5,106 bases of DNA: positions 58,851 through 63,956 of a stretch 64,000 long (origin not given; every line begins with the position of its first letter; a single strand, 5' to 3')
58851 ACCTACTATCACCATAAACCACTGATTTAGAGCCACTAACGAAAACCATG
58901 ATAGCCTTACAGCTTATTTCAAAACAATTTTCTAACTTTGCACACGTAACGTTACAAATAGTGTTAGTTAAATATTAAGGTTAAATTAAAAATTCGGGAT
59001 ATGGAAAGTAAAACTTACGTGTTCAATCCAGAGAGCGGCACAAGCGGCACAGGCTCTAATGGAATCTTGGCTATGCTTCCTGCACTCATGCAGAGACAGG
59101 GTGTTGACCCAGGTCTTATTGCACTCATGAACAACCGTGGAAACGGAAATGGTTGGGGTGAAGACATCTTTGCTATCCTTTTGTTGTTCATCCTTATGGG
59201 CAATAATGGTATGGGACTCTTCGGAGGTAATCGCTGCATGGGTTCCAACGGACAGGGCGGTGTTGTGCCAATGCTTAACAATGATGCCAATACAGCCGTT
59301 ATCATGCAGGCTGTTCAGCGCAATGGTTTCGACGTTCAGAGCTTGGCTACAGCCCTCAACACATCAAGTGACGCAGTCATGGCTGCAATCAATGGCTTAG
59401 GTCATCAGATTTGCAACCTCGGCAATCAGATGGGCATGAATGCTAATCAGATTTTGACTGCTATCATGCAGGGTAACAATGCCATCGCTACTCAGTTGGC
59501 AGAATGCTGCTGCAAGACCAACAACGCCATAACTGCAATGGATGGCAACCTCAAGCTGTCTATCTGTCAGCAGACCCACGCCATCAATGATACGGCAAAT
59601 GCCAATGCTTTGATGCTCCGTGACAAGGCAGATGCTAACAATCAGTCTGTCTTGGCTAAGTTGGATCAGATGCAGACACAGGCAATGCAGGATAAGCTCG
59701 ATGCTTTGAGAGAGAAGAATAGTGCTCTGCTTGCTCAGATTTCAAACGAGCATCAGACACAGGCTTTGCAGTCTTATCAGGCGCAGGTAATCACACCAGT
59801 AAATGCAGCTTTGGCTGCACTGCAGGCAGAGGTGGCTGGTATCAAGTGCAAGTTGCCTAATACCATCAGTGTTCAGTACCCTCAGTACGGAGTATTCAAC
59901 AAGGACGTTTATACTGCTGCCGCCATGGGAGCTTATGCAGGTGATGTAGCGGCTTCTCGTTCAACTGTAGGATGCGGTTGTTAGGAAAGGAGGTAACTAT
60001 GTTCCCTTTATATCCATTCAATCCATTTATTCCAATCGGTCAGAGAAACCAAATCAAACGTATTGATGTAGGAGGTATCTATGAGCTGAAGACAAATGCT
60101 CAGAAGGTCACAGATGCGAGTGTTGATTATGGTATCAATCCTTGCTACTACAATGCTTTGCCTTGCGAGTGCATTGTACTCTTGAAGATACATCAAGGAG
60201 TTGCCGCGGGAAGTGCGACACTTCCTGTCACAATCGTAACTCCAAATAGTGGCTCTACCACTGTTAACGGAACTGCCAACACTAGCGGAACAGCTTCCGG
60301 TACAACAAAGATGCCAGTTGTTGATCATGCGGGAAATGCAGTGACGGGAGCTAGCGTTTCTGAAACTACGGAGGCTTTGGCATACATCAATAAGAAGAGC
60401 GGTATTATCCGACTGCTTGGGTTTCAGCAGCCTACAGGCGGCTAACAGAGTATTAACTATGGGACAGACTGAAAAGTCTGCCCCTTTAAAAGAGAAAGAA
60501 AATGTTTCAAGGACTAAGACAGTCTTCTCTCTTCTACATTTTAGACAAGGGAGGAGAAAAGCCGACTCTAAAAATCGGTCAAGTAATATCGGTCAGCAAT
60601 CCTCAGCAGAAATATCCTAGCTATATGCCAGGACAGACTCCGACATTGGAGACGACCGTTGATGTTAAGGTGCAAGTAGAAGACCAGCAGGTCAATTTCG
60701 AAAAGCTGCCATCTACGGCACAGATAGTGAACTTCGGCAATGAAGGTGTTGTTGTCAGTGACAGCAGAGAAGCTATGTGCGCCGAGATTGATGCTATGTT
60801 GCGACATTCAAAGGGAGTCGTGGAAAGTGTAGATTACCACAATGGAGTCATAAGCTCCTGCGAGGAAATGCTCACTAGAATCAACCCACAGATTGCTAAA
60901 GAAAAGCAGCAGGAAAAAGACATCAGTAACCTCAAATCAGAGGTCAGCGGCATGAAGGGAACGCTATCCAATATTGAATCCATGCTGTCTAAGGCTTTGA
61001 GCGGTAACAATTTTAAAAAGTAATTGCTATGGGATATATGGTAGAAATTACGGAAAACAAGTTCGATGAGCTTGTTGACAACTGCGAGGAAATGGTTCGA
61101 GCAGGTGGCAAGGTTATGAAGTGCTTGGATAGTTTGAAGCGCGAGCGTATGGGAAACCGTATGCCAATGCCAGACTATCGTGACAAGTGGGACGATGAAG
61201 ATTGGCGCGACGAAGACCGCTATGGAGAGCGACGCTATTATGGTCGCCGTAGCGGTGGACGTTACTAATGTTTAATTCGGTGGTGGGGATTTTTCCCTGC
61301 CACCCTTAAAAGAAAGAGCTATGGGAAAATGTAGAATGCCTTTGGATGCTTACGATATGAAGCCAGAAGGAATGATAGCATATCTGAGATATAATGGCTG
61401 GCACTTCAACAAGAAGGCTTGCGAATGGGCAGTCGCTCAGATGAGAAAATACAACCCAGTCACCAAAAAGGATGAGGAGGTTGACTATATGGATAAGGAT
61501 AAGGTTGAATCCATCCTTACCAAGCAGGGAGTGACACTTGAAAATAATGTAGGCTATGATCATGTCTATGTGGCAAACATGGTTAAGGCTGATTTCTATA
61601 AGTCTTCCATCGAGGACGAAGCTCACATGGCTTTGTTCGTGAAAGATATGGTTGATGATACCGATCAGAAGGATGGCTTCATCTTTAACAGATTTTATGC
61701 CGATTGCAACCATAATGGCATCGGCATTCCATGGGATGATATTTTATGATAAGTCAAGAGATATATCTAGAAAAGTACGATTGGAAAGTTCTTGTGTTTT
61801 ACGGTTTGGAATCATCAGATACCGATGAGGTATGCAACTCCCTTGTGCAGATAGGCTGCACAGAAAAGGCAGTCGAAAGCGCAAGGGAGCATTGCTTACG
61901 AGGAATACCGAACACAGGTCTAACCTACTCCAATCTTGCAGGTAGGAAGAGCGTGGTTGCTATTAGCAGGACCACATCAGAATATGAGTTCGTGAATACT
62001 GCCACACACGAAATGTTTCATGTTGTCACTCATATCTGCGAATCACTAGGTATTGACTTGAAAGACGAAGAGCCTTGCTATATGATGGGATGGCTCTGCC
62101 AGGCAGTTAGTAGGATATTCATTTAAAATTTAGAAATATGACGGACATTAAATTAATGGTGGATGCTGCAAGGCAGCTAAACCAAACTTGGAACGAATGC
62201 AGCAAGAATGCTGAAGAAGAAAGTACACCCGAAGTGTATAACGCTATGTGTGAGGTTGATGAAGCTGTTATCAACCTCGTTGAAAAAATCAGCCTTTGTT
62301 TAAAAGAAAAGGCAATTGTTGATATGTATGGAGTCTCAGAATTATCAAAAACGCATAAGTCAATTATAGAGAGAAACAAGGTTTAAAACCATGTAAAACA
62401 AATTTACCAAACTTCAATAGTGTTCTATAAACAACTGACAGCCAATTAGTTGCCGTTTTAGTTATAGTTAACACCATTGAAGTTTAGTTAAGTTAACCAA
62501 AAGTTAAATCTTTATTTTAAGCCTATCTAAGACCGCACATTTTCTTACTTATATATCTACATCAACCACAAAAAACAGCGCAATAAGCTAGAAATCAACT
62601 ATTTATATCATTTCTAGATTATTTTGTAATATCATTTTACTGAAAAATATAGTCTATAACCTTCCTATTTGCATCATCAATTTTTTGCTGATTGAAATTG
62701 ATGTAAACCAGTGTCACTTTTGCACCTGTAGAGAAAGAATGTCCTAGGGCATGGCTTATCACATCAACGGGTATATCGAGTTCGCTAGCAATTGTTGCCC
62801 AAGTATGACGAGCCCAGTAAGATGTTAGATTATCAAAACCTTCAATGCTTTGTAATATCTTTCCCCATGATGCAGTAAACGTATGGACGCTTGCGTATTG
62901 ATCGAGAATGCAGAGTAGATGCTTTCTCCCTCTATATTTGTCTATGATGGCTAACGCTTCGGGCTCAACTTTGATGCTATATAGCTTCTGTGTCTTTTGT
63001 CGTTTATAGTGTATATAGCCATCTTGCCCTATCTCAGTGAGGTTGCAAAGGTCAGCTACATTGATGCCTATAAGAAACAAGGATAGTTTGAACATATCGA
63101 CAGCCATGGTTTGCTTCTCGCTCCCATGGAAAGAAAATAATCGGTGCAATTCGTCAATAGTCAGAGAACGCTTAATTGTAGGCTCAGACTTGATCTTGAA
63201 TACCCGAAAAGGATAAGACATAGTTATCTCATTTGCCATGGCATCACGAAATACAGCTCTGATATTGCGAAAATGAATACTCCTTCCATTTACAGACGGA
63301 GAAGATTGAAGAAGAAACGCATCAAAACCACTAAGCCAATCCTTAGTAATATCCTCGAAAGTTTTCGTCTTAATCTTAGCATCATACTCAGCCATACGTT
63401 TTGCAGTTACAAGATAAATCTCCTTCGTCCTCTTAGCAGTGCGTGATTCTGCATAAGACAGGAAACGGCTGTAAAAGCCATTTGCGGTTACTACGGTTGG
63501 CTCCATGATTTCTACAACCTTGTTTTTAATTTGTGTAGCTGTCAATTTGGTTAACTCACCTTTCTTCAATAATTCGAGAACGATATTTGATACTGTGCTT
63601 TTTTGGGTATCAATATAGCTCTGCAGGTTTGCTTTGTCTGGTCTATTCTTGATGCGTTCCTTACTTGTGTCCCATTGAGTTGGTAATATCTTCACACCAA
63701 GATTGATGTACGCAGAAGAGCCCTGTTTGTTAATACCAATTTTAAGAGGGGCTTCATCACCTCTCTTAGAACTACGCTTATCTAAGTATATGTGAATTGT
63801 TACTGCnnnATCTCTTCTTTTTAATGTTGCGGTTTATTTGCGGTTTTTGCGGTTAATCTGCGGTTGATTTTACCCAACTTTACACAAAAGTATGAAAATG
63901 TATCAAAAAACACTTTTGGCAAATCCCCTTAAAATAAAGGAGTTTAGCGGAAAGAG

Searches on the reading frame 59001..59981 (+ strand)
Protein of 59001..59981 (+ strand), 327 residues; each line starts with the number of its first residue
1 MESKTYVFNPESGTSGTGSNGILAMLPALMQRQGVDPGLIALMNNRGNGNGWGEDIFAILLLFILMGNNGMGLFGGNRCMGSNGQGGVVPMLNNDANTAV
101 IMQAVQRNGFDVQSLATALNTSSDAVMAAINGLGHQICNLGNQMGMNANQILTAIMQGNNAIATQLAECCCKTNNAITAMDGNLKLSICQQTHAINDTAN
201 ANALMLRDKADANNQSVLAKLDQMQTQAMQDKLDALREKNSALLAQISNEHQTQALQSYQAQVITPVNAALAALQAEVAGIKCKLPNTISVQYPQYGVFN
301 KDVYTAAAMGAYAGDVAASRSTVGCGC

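Call 29: search_protein_families(library=phrogs, proteins=[window:59001-59981:+], max_evalue=0.001)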
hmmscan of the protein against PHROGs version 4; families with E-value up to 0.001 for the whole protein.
window:59001-59981:+ (327 aa): 1 family
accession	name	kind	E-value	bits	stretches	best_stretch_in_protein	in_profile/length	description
phrog_16490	-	unknown function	8.9e-49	167.6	1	32-327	7-281/286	-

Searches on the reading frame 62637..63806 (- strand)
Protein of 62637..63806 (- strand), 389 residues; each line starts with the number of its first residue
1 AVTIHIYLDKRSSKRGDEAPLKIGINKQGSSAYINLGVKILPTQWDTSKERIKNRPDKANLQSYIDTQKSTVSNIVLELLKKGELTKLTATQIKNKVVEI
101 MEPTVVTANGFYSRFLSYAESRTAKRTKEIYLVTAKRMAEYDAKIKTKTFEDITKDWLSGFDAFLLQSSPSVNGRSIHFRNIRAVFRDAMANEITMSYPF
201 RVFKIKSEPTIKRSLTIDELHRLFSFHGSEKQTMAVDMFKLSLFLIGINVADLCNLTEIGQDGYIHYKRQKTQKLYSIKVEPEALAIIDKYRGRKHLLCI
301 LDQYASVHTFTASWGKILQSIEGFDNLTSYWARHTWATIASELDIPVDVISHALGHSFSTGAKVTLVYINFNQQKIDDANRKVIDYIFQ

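Call 29: search_protein_families(library=phrogs, proteins=[window:62637-63806:-], max_evalue=0.001)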
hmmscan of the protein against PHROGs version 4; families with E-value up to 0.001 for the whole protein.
window:62637-63806:- (389 aa): 2 families
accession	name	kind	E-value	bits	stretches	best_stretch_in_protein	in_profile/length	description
phrog_1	-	integration and excision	3.4e-22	80.5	1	114-387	172-451/611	integrase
phrog_216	-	integration and excision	3.7e-12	46.9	1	184-382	24-235/301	integrase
